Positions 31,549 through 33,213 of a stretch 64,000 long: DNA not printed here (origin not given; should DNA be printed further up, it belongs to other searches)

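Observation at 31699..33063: Stand-alone, N-terminally truncated acetyl-CoA synthase (Ni-Ni-[4Fe4S] A-cluster) homologue inside an acyl-CoA catabolic regulon, with no CODH, corrinoid protein or methyltransferase in 64 kb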

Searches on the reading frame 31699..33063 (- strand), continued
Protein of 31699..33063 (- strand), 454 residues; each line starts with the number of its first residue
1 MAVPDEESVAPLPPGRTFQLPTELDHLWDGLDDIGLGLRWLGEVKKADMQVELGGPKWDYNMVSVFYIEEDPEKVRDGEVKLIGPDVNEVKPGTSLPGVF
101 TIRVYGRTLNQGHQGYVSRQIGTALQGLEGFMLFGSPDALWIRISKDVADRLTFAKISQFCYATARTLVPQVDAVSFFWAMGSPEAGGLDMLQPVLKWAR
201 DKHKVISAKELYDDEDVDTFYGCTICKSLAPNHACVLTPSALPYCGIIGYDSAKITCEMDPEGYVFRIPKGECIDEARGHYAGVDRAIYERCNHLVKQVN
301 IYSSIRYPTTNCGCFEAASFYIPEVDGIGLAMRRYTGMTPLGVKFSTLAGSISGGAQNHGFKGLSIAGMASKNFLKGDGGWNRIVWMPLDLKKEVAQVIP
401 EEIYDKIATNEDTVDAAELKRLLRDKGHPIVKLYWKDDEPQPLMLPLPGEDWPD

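Call 29: search_protein_families(library=ncbifam, proteins=[L001:11751-14282:+, L007:11655-14126:+, L001:11387-11602:+, L001:7797-8264:+, L001:8288-8857:+, L001:16906-18132:-, L001:16508-16906:-, L001:16021-16515:-, L001:18137-20347:-, L001:20361-21125:-], max_evalue=0.001)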
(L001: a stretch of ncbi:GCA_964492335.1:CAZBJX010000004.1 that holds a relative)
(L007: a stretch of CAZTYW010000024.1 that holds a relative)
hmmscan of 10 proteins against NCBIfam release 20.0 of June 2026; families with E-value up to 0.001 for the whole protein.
L001:11751-14282:+ (843 aa): 9 families
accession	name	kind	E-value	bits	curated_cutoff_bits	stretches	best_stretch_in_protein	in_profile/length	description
TIGR00314.1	cdhA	equivalog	1.5e-130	436.4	781.3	1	55-783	38-762/784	CO dehydrogenase/acetyl-CoA synthase complex subunit alpha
NF004536.0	PRK05888.1-1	equivalog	4.5e-06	26.1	212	1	420-489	57-128/180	NADH-quinone oxidoreductase subunit NuoI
NF006076.0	PRK08222.1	equivalog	1.2e-05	25.2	270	1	425-479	42-94/181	hydrogenase 4 subunit H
NF041837.1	rnfC_Methano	equivalog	2.5e-05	23.3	650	1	404-487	341-425/438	Rnf electron transport complex subunit RnfC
NF008369.0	PRK11168.1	equivalog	2.6e-05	23.3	278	1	459-497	58-96/401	anaerobic glycerol-3-phosphate dehydrogenase subunit C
TIGR01945.1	rnfC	subfamily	6.8e-05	21.6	245.95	1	405-485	347-428/435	RnfABCDGE type electron transport complex subunit C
TIGR01971.1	NuoI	subfamily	7.6e-05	22.3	113.05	1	425-474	46-96/121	NADH-quinone oxidoreductase, chain I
NF009053.0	PRK12387.1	subfamily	0.00022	21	204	1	425-474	42-88/180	formate hydrogenlyase complex iron-sulfur subunit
NF045663.1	diclust_near_Sec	equivalog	0.0007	17.8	530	1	459-493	353-387/759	pyridine nucleotide-disulfide oxidoreductase/dicluster-binding protein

L007:11655-14126:+ (824 aa): 5 families
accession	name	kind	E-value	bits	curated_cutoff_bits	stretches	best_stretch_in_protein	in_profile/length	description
TIGR00314.1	cdhA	equivalog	1.4e-141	472.9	781.3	1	52-776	38-759/784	CO dehydrogenase/acetyl-CoA synthase complex subunit alpha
TIGR01971.1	NuoI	subfamily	0.00011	21.8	113.05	1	417-471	42-96/121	NADH-quinone oxidoreductase, chain I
TIGR03315.1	Se_ygfK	equivalog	0.00028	18.4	835.3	1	391-469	853-934/1012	putative selenate reductase subunit YgfK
NF004536.0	PRK05888.1-1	equivalog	0.00038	19.8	212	1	403-471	46-112/180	NADH-quinone oxidoreductase subunit NuoI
NF006076.0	PRK08222.1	equivalog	0.00069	19.5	270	0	417-471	38-88/181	hydrogenase 4 subunit H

L001:11387-11602:+ (71 aa): 0 families

L001:7797-8264:+ (155 aa): 1 family
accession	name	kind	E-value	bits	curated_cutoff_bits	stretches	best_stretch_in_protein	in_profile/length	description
TIGR00315.1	cdhB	equivalog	4.7e-07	29.9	101.2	1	7-151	18-160/162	CO dehydrogenase/acetyl-CoA synthase complex subunit epsilon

L001:8288-8857:+ (189 aa): 0 families

L001:16906-18132:- (408 aa): 2 families
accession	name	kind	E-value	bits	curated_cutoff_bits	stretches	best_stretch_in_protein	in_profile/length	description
TIGR03129.1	one_C_dehyd_B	equivalog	2e-88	296.8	327.8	1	6-406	2-421/421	formylmethanofuran dehydrogenase subunit B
NF041323.1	Nitr_red_NasA_Halo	equivalog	0.00013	20.7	1000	0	125-211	141-218/673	assimilatory nitrate reductase NasA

L001:16508-16906:- (132 aa): 1 family
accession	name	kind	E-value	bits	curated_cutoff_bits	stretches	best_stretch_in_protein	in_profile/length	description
NF042908.1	FMD_DH_FwdD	exception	0.00032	20.8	175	1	31-85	24-79/129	tungsten-dependent formylmethanofuran dehydrogenase subunit FwdD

L001:16021-16515:- (164 aa): 18 families
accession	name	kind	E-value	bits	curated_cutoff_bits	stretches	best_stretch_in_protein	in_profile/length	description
NF003195.0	PRK04165.1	equivalog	1.2e-12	47.5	306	1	6-54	3-51/450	acetyl-CoA decarbonylase/synthase complex subunit gamma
TIGR01944.1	rnfB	subfamily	2e-11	43.8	68.7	1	10-92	39-125/190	RnfABCDGE type electron transport complex subunit B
NF005504.0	PRK07118.1-3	equivalog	6.2e-11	42.2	437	1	76-154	167-238/293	Fe-S cluster domain-containing protein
NF003475.0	PRK05113.1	equivalog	4.4e-07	30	203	1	10-93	39-126/190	electron transport complex subunit RsxB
NF005503.0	PRK07118.1-2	equivalog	3e-06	26.7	252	0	72-155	159-232/292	RnfABCDGE type electron transport complex subunit B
NF041836.1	rnfB_Methano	equivalog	4e-06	26.5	445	0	10-46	42-78/265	Rnf electron transport complex subunit RnfB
NF005505.0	PRK07118.1-4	equivalog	4.2e-06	26.4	378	0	11-46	43-78/265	Fe-S cluster domain-containing protein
NF040612.1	F420_dehyd_FpoI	exception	1.2e-05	25.1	180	0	68-100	31-62/135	F420H2 dehydrogenase subunit FpoI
TIGR01971.1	NuoI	subfamily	2.8e-05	23.7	113.05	0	140-163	47-70/121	NADH-quinone oxidoreductase, chain I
NF005506.0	PRK07118.1-5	equivalog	3.3e-05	23.4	388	0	69-100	159-190/279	Fe-S cluster domain-containing protein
NF040770.1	hetero_SS_HdrA2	exception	3.6e-05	22.1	1100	1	76-160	236-313/777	CoB-CoM heterodisulfide reductase HdrA2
NF005415.0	PRK06991.1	equivalog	6.7e-05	22.7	281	0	11-92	11-97/284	electron transport complex subunit RsxB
NF038196.1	ferrodoxin_EFR1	subfamily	0.00018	21.6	75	0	72-95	177-199/242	EFR1 family ferrodoxin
TIGR02179.1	PorD_KorD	subfamily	0.00026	21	60.05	1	76-156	21-76/78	2-oxoacid:acceptor oxidoreductase, delta subunit, pyruvate/2-ketoisovalerate family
NF006446.0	PRK08764.1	equivalog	0.00033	20.6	220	0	10-93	11-99/139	Rnf electron transport complex subunit RnfB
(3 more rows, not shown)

L001:18137-20347:- (736 aa): 4 families
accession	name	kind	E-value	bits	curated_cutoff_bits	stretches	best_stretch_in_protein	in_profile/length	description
TIGR02442.1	Cob-chelat-sub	hypoth_equivalog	1.6e-34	119.4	779.45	2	508-713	424-638/641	putative cobaltochelatase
TIGR02030.1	BchI-ChlI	equivalog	7.1e-15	55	466.95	1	46-184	27-160/337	magnesium chelatase ATPase subunit I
TIGR02031.1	BchD-ChlD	equivalog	7.1e-12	44.8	499.55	1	47-220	19-159/608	magnesium chelatase ATPase subunit D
TIGR03436.1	acidobact_VWFA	subfamily_domain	0.00075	19.1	81.25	0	550-622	65-135/324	VWA domain-containing protein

L001:20361-21125:- (254 aa): 13 families
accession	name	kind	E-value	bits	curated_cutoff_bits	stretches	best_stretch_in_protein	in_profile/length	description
TIGR01969.1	minD_arch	subfamily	1.7e-17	63.4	201.75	1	10-251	6-231/251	cell division ATPase MinD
TIGR01968.1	minD_bact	equivalog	1.4e-12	47.5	212.9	1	9-249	6-235/261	septum site-determining protein MinD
NF041546.1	ParA_partition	equivalog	3.1e-12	46.4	180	2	119-195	68-146/203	ParA family partition ATPase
TIGR03815.1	CpaE_hom_Actino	equivalog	4.1e-11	42.6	154.45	1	4-249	110-339/340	septum site-determining protein Ssd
TIGR03371.1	cellulose_yhjQ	equivalog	5e-10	39.3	157.85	1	11-193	8-180/246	cellulose biosynthesis protein BcsQ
NF041136.1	MrpORP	equivalog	1.2e-09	37.9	450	1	8-60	9-63/365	iron-sulfur cluster carrier protein MrpORP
TIGR00345.1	GET3_arsA_TRC40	subfamily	1.8e-07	31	135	1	10-53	2-46/299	TRC40/GET3/ArsA family transport-energizing ATPase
NF047398.1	AAA_KGGVGR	domain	2.9e-06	27.7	90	0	10-41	8-40/190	KGGVGR-motif variant AAA ATPase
TIGR03453.1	partition_RepA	equivalog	4.1e-06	25.9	348.45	1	13-177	113-284/387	plasmid partitioning protein RepA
NF010443.0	PRK13869.1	subfamily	5.7e-06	25.3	446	1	12-161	129-285/405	plasmid-partitioning protein RepA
TIGR04291.1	arsen_driv_ArsA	equivalog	3.3e-05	22.8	650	1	10-57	8-56/565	arsenical pump-driving ATPase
NF041417.1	ArsA_halo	exception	0.00046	19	800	1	8-70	15-77/617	arsenical pump-driving ATPase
NF008079.0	PRK10818.1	equivalog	0.00093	18.6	508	0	8-173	6-159/270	septum site-determining protein MinD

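Call 30: search_solved_structures(query=L001:11751-14282:+, max_evalue=0.001, show_alignments=1)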
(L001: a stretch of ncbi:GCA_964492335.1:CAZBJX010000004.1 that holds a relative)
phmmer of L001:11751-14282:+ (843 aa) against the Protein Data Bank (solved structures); distinct sequences matched with E-value up to 0.001: 10.
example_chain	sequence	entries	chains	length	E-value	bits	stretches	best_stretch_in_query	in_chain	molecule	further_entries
8riu_A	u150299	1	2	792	5.1e-100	338.8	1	55-781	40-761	Acetyl-CoA decarbonylase/synthase complex subunit alpha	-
3cf4_A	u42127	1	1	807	5e-94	319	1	67-782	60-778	Acetyl-CoA decarboxylase/synthase alpha subunit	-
9c0q_A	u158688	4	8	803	6e-92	312.1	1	55-784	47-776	Acetyl-CoA decarbonylase/synthase complex subunit alpha 2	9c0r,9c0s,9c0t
31ox_C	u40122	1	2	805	6e-92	312.1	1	68-782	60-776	Acetyl-CoA decarbonylase/synthase complex subunit alpha 2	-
7p7k_I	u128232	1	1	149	2.4e-05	25.6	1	422-490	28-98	NADH-quinone oxidoreductase subunit I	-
7p61_I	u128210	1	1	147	2.6e-05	25.5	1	422-490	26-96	NADH-quinone oxidoreductase subunit I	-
7p69_I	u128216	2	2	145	2.6e-05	25.5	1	422-490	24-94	NADH-quinone oxidoreductase subunit I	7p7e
7p62_I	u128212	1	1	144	2.6e-05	25.5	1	422-490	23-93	NADH-quinone oxidoreductase subunit I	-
7awt_I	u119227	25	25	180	0.00013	23.2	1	422-490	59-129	NADH-quinone oxidoreductase subunit I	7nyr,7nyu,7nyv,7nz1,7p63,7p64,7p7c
6hum_I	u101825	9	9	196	0.00035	21.8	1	426-507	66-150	NAD(P)H-quinone oxidoreductase subunit I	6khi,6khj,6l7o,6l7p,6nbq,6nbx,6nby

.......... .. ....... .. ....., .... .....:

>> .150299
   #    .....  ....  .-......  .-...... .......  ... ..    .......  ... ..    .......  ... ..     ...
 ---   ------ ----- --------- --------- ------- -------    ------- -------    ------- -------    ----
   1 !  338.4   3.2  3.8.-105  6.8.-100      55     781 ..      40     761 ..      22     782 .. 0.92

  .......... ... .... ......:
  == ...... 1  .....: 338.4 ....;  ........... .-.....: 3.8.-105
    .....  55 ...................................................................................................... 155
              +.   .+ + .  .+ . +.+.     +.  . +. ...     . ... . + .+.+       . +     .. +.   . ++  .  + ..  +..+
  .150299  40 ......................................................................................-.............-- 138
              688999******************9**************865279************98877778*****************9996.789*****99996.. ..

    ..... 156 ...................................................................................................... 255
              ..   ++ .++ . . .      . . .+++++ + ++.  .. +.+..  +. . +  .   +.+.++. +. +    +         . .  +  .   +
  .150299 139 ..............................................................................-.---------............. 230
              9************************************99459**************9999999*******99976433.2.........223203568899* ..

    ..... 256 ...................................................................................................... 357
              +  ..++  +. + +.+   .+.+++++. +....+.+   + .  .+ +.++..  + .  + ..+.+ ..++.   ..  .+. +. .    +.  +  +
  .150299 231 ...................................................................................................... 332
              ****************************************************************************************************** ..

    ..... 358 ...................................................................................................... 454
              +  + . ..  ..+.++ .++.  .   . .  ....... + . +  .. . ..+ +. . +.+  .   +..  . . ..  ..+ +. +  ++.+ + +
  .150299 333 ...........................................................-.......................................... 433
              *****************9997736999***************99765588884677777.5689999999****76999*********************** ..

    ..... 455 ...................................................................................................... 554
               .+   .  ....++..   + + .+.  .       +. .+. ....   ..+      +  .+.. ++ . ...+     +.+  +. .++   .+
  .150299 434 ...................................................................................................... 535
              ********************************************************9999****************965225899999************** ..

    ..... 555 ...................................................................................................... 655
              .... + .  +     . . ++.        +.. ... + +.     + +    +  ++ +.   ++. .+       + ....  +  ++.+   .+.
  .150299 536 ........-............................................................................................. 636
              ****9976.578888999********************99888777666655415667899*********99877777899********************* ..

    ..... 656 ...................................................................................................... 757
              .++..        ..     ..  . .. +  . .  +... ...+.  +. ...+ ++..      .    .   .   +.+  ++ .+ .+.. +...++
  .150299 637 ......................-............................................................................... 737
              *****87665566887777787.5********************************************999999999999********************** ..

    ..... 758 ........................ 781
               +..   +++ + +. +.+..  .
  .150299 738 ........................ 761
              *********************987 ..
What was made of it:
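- The CdhA-like partner hits TIGR00314 at 436-473 bits against a cut-off of 781, and PDB ACDS alpha at 1e-100 (calls 29, 30).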

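Call 45: find_related_loci(query=window:31699-33063:-, collection=metagenome_contigs, flank=8000)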
Query window:31699-33063:- (454 aa) in metagenome_contigs; peptide patterns used: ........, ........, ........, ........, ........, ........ (x = any residue, [..] = any of these).
78 stretches matched a pattern; 60 encode a relative of the query (tblastn E <= 1e-3); 59 distinct loci.
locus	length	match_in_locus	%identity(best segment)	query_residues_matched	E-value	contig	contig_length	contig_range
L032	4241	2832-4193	88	1-454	0e+0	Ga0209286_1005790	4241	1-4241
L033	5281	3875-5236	87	1-454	0e+0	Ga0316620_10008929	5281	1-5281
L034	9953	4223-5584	85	1-454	0e+0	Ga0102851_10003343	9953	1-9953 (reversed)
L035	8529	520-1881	84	1-454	0e+0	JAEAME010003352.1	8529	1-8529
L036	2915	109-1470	81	1-454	0e+0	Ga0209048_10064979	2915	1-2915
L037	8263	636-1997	81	1-454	0e+0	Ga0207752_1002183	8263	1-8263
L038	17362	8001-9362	81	1-454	0e+0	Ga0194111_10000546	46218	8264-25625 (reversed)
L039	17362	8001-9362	81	1-454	0e+0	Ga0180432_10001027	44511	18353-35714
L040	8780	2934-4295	81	1-454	0e+0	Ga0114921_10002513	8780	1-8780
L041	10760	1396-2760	81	1-454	0e+0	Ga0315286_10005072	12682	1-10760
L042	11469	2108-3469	79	1-454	0e+0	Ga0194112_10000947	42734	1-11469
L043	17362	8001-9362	79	1-454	0e+0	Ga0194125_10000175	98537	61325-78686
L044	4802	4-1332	81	12-454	0e+0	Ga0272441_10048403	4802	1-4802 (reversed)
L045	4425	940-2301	81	1-454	0e+0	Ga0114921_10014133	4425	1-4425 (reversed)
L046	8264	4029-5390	79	1-454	0e+0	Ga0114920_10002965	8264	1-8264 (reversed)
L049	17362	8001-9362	64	1-454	0e+0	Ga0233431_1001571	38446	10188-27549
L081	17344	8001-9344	49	8-454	1e-144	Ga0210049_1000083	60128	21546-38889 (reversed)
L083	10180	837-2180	49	8-454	7e-143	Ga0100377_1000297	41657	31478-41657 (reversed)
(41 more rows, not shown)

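Call 54: find_encoding_contigs(protein=P0078, flank=10000, max_places=1)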
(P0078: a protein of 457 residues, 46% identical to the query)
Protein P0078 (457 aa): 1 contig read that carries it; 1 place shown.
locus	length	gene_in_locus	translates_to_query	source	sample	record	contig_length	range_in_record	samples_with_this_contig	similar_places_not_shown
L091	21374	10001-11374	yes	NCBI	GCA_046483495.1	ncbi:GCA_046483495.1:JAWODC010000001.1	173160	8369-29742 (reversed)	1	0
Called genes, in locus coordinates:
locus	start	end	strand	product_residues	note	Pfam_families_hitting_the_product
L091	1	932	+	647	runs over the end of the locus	PF00724:Oxidored_FMN, PF01266:DAO (faint), PF13450:NAD_binding_8 (faint), PF01946:Thi4 (faint), PF01262:AlaDh_PNT_C (faint), PF07992:Pyr_redox_2, PF12831:FAD_oxidored, PF00070:Pyr_redox, +2 more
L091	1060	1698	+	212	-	PF00440:TetR_N, PF17932:TetR_C_24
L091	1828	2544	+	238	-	-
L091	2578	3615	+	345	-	PF01078:Mg_chelatase, PF00004:AAA (weak), PF07724:AAA_2 (weak), PF07726:AAA_3, PF07728:AAA_5, PF00158:Sigma54_activat (weak), PF01078:Mg_chelatase (weak), PF17863:AAA_lid_2 (weak), +6 more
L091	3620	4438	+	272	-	PF00142:Fer4_NifH (faint), PF01656:CbiA, PF13614:AAA_31 (weak)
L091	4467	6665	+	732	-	PF01078:Mg_chelatase (faint), PF07728:AAA_5 (faint), PF05762:VWA_CoxE (weak), PF27098:Rv0959_3rd (faint), PF00092:VWA, PF13519:VWA_2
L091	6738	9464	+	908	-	PF03063:Prismane, PF12838:Fer4_7 (weak), PF13187:Fer4_9 (weak), PF13237:Fer4_10 (weak)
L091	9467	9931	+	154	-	-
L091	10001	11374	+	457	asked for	PF03598:CdhC, PF19436:ACS_CODH_B_C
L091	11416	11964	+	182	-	-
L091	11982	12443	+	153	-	PF04060:FeS, PF13187:Fer4_9 (faint), PF12838:Fer4_7, PF14697:Fer4_21 (weak), PF00037:Fer4, PF12797:Fer4_2 (weak), PF12837:Fer4_6 (weak), PF12838:Fer4_7 (weak)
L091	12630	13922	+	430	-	-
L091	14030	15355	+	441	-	PF07969:Amidohydro_3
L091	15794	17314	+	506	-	PF00501:AMP-binding, PF13193:AMP-binding_C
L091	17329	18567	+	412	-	PF02525:Flavodoxin_2, PF03358:FMN_red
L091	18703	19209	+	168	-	PF19620:DUF6125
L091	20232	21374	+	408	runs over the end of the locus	PF07044:DUF1329, PF17131:TP_0789-like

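Call 55: find_encoding_contigs(protein=P0074, flank=10000, max_places=1)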
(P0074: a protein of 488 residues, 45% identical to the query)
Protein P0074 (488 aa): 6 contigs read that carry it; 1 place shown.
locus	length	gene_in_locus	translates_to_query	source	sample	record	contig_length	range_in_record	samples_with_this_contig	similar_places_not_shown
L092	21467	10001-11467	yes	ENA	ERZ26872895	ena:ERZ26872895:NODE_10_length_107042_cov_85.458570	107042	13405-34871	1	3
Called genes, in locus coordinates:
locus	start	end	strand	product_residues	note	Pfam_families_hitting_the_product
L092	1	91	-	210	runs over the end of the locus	-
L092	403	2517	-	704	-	PF01496:V_ATPase_I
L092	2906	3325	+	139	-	PF18902:DUF5658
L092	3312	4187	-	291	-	PF13793:Pribosyltran_N, PF00156:Pribosyltran, PF14572:Pribosyl_synth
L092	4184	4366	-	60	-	-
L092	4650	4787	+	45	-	-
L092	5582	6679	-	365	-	PF00155:Aminotran_1_2, PF04864:Alliinase_C (faint)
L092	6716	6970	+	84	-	-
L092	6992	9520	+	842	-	PF03063:Prismane, PF12838:Fer4_7 (weak), PF13187:Fer4_9 (weak)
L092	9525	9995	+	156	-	-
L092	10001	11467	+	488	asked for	PF03598:CdhC, PF19436:ACS_CODH_B_C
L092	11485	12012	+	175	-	-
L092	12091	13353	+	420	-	PF00108:Thiolase_N, PF00109:ketoacyl-synt (weak), PF02803:Thiolase_C, PF22691:Thiolase_C_1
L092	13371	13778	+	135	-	PF12172:zf-ChsH2, PF01796:OB_ChsH2_C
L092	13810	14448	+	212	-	PF01555:N6_N4_Mtase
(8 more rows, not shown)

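Call 56: find_encoding_contigs(protein=P0056, flank=10000, max_places=1)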
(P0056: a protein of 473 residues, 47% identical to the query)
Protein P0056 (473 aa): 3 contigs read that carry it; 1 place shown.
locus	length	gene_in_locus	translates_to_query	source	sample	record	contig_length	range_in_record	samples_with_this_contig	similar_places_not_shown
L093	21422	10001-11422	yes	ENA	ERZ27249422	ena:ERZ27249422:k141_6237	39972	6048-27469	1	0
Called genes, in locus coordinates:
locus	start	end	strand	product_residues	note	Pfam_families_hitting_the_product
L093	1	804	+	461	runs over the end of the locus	PF06050:HGD-D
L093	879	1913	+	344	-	PF04055:Radical_SAM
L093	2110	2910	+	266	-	PF01869:BcrAD_BadFG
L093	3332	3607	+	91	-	-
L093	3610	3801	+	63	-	PF24292:DUF7479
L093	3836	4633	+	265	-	PF01209:Ubie_methyltran, PF02353:CMAS (weak), PF13489:Methyltransf_23, PF13847:Methyltransf_31, PF08241:Methyltransf_11, PF08242:Methyltransf_12, PF13649:Methyltransf_25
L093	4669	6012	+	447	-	PF23545:Zn_ribbon_HMPTM, PF04055:Radical_SAM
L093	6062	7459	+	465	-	PF00501:AMP-binding, PF14535:AMP-binding_C_2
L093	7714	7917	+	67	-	-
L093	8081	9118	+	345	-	PF01078:Mg_chelatase (weak), PF07724:AAA_2 (weak), PF07726:AAA_3, PF07728:AAA_5, PF08298:AAA_PrkA (weak), PF00158:Sigma54_activat (weak), PF01078:Mg_chelatase, PF17863:AAA_lid_2, +4 more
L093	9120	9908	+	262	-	PF10609:ParA (weak), PF00142:Fer4_NifH (faint), PF01656:CbiA, PF02374:ArsA_ATPase (weak), PF13614:AAA_31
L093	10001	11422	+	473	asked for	PF03598:CdhC, PF19436:ACS_CODH_B_C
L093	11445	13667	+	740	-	PF00158:Sigma54_activat (faint), PF01078:Mg_chelatase, PF07728:AAA_5 (faint), PF00092:VWA, PF13519:VWA_2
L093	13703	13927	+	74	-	-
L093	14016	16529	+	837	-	PF03063:Prismane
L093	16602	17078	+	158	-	PF02552:CO_dh (weak)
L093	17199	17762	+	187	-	-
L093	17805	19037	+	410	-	-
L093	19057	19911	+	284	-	PF01568:Molydop_binding, PF04060:FeS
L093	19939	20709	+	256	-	-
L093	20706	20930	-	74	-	PF01106:NifU (weak)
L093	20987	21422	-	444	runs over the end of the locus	PF00009:GTP_EFTU (weak), PF00350:Dynamin_N (faint), PF01926:MMR_HSR1, PF02421:FeoB_N, PF01926:MMR_HSR1, PF02421:FeoB_N, PF00009:GTP_EFTU, PF14714:KH_dom-like, +4 more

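Call 77: predict_structure(alignment_id=A2)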
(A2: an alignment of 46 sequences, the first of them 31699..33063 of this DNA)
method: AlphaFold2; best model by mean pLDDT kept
length: 454 residues; sequences in the alignment: 46
mean_pLDDT: 91.7   pTM: 0.79
mean pLDDT of the five models: 91.7, 91.2, 91.0, 91.0, 90.6
residues with pLDDT >= 90: 323; 70-90: 124; 50-70: 6; < 50: 1
segments of 3 or more residues with pLDDT < 50: none
pLDDT, mean of each block of 10 residues (from residue 1): 76 93 94 89 89 91 91 94 97 96 94 85 89 86 95 97 93 96 93 91 74 85 88 92 80 88 92 96 97 93 95 90 98 94 94 91 91 95 98 95 98 97 97 96 89 83
secondary structure, 60 per line:
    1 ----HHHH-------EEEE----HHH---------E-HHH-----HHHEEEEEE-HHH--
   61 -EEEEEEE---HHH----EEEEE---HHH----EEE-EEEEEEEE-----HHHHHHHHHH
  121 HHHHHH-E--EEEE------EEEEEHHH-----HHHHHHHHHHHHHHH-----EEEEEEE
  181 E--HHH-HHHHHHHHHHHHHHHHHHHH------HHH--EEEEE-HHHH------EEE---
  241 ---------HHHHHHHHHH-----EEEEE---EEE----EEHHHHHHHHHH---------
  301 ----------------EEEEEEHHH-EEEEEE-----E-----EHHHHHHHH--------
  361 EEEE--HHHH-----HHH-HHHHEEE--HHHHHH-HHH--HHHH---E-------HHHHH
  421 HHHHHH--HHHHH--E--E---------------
elements in order: H5-8 E16-19 E49-54 E62-68 E79-83 E94-96 E98-105 H111-126 E131-134 E141-145 H154-168 E174-181 H188-207 E219-223 H225-228 E235-237 H250-259 E265-269 E273-275 H282-291 E317-322 E327-332 H345-352 E361-364 H367-370 H380-383 E384-386 H389-394 H401-404 H416-426 H429-433
